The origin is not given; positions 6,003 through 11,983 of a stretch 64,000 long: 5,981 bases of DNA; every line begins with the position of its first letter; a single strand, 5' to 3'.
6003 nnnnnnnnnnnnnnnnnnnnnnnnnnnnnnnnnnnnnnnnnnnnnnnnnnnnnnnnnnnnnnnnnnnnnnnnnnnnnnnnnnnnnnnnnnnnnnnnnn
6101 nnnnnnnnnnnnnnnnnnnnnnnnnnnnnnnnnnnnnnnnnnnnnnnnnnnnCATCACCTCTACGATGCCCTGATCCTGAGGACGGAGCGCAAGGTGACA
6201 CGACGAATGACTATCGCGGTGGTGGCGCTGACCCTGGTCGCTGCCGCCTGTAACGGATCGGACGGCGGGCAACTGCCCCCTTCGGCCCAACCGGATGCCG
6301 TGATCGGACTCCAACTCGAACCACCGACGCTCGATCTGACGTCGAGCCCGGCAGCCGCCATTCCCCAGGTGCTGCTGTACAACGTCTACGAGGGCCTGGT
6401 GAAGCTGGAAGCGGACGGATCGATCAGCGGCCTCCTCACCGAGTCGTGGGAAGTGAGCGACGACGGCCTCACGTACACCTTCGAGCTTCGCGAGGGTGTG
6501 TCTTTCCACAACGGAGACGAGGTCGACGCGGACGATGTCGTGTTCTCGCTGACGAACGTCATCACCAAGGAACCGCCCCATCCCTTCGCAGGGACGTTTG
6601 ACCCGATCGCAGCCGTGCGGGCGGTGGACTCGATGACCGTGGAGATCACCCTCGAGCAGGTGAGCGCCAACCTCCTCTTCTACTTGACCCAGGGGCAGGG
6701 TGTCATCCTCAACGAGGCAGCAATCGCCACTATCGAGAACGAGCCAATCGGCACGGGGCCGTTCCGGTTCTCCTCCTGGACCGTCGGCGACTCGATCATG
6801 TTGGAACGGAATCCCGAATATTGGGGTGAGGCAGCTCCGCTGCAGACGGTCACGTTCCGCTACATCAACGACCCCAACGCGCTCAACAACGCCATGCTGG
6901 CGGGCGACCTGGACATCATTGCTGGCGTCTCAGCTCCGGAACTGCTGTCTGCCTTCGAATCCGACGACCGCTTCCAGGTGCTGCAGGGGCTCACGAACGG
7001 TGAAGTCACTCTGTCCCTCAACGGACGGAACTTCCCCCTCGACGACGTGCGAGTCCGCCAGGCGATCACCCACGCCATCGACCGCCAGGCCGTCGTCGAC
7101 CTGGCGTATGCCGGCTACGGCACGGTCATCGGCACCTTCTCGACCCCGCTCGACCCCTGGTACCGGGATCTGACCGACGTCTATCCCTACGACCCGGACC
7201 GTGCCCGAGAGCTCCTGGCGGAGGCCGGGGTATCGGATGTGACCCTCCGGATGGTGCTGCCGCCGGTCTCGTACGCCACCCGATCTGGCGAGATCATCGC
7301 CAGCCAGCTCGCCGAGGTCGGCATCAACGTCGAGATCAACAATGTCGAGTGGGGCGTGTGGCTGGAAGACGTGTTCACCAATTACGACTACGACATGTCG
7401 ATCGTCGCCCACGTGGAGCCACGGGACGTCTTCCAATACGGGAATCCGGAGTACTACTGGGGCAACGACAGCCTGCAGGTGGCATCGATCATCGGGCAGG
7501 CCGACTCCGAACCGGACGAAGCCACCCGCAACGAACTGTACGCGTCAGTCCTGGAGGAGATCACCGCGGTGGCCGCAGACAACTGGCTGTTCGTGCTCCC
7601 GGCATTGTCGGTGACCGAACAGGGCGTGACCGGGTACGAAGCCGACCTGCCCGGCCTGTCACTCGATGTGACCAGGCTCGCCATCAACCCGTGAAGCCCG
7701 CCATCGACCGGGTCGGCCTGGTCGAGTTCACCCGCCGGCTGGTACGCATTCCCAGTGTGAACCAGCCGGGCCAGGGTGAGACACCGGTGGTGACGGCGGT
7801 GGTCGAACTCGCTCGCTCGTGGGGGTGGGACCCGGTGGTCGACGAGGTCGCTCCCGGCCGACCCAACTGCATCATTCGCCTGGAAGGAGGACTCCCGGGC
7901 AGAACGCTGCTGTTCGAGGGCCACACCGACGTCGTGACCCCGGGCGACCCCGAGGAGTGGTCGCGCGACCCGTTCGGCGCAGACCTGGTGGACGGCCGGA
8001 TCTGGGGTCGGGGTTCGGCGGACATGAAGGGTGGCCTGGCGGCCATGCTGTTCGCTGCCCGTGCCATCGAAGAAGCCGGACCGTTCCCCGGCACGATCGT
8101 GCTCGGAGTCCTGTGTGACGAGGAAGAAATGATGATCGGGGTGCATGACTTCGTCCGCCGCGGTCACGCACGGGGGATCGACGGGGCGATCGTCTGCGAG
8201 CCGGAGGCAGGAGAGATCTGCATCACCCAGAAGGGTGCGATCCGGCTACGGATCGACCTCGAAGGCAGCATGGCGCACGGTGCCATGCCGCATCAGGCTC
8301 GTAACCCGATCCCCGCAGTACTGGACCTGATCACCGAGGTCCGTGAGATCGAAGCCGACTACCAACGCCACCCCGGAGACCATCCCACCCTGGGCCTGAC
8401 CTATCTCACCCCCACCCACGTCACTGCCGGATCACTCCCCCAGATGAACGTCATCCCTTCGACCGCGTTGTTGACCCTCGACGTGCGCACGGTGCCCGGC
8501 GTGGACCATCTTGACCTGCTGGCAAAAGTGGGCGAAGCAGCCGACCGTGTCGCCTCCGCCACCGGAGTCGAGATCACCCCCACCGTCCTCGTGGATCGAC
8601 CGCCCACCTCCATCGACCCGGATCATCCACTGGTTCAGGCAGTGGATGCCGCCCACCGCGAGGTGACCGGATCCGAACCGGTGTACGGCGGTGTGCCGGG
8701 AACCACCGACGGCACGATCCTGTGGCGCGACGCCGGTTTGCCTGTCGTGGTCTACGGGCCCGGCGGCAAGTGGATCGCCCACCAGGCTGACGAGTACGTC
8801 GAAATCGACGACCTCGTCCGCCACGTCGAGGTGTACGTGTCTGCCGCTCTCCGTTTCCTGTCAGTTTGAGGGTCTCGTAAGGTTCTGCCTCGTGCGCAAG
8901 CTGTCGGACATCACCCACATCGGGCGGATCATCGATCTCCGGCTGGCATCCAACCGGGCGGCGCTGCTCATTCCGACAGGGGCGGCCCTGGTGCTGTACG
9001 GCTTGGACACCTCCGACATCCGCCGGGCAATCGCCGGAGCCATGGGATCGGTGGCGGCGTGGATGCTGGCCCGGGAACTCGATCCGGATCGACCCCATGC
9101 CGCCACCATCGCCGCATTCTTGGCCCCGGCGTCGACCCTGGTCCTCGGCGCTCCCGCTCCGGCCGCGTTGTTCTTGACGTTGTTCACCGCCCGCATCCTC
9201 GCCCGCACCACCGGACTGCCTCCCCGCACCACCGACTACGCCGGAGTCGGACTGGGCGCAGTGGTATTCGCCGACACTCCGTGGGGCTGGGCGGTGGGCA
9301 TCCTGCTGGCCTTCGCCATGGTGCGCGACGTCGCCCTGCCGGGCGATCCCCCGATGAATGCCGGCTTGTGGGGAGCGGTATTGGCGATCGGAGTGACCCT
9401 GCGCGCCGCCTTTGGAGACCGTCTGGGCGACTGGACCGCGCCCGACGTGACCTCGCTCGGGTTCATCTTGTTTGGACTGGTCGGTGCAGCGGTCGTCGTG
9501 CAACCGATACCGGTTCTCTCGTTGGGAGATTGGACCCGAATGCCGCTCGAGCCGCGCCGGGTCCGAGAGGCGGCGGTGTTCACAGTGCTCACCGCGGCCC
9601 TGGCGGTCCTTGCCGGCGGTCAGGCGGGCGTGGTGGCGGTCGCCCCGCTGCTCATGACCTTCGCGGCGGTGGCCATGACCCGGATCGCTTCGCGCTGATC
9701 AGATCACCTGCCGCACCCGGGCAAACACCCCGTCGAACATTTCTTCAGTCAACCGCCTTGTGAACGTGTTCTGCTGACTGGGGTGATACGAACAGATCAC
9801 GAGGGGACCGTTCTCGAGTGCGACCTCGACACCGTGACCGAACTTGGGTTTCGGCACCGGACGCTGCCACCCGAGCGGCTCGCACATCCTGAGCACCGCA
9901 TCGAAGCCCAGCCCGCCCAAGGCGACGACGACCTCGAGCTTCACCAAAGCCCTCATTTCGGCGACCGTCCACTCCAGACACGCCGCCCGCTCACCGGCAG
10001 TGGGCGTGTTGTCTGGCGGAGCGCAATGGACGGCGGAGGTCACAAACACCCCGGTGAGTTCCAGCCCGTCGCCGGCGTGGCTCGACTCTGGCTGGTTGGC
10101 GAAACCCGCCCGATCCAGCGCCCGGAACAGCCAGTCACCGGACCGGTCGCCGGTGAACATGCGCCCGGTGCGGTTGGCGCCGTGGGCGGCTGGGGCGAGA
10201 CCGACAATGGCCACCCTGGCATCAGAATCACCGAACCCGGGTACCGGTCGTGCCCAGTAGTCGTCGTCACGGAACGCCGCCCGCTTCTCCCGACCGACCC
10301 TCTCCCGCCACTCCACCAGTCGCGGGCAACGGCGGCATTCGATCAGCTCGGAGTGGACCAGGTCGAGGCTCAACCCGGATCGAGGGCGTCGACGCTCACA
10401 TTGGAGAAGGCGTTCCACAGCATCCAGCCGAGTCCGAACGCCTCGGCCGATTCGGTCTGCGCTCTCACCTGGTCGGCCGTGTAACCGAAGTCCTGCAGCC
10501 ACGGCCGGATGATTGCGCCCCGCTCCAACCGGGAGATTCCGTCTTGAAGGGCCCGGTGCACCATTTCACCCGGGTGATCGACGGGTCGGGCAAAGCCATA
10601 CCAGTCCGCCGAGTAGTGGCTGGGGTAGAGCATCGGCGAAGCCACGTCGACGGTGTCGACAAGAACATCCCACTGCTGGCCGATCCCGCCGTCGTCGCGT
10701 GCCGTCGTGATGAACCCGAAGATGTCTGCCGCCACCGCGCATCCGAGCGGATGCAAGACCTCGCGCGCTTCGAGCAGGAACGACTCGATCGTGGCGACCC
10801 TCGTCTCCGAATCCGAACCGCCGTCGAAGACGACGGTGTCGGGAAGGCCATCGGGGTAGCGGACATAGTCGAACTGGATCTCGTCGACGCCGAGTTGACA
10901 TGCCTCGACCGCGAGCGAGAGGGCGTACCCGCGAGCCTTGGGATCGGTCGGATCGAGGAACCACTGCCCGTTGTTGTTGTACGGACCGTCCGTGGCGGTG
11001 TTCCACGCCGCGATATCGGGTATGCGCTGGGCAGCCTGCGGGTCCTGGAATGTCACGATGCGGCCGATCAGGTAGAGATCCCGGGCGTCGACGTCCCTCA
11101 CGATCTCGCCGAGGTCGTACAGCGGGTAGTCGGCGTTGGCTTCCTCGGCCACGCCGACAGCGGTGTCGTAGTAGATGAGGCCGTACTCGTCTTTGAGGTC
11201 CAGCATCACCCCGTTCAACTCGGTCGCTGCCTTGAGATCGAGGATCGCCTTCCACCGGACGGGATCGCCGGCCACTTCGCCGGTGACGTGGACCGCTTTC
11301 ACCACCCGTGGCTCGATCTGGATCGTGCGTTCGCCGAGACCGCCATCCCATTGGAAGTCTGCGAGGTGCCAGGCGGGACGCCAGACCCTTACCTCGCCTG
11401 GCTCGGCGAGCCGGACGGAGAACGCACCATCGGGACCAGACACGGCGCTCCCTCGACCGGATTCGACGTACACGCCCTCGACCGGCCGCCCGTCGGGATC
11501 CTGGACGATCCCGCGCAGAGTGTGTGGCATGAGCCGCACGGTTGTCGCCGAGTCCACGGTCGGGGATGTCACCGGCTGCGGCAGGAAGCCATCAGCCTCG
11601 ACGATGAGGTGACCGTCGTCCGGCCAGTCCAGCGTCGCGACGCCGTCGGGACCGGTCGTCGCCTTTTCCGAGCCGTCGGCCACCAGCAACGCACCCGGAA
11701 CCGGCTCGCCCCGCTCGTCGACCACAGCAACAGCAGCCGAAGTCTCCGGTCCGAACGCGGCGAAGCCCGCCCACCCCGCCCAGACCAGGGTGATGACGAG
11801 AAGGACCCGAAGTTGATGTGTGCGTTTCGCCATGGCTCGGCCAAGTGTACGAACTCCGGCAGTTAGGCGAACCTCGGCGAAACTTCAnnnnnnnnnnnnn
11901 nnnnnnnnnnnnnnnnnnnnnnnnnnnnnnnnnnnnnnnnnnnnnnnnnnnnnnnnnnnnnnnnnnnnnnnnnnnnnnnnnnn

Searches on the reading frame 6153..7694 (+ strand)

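Call 20: search_protein_families(library=pfam, proteins=[window:6153-7694:+], max_evalue=0.01)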
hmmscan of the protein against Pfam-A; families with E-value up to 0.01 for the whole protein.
window:6153-7694:+ (513 aa): 1 family
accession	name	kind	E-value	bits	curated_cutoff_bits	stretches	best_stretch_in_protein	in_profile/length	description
PF00496.27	SBP_bac_5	-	9.5e-92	308.4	32.4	1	92-419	3-345/368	Bacterial extracellular solute-binding proteins, family 5 Middle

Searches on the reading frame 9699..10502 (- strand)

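Call 9: search_protein_families(library=ncbifam, proteins=[window:9699-10502:-])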
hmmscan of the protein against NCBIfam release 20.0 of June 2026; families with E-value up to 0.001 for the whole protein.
window:9699-10502:- (267 aa): 3 families
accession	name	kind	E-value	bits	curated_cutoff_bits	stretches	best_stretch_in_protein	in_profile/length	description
NF040953.1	Arch_udg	equivalog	1.2e-12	47.7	250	1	84-244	21-165/184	type-4 uracil-DNA glycosylase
TIGR00758.1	UDG_fam4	subfamily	1.9e-10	40.7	125.3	1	85-213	12-125/173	uracil-DNA glycosylase, family 4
TIGR03914.1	UDG_fam_dom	hypoth_equivalog_domain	7.8e-07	28.9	189.95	1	84-242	65-206/231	UdgX family uracil-DNA binding protein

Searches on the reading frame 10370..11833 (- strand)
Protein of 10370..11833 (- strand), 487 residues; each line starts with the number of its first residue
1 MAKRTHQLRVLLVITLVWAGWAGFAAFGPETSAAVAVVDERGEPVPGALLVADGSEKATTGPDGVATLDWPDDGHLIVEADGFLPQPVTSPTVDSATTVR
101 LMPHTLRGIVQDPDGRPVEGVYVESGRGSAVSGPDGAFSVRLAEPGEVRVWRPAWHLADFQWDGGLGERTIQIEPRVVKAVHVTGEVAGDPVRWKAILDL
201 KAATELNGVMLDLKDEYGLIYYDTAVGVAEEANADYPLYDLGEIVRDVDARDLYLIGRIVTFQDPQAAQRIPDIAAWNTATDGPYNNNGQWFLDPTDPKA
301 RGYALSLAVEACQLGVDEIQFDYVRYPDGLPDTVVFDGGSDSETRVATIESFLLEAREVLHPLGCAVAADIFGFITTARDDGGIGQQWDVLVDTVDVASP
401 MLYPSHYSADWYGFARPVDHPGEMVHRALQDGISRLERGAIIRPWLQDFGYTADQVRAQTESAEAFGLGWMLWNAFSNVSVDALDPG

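Call 9: search_protein_families(library=ncbifam, proteins=[window:10370-11833:-])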
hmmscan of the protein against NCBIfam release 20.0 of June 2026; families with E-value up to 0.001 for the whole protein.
window:10370-11833:- (487 aa): 0 families

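Call 20: search_protein_families(library=pfam, proteins=[window:10370-11833:-], max_evalue=0.01)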
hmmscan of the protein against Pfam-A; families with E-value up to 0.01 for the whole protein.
window:10370-11833:- (487 aa): 4 families
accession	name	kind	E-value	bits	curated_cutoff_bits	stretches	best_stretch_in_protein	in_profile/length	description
PF13200.12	DUF4015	-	3.9e-80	269.7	27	1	180-475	1-309/313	Putative glycosyl hydrolase domain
PF13620.12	CarboxypepD_reg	-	4.1e-12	46.7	32.3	2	37-100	6-76/82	Carboxypeptidase regulatory-like domain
PF24107.1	DUF7382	-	2.8e-05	24.3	27.4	1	31-68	20-64/65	Domain of unknown function (DUF7382)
PF15976.11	CooC_C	-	0.00024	21.5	29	1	105-143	18-56/93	CS1-pili formation C-terminal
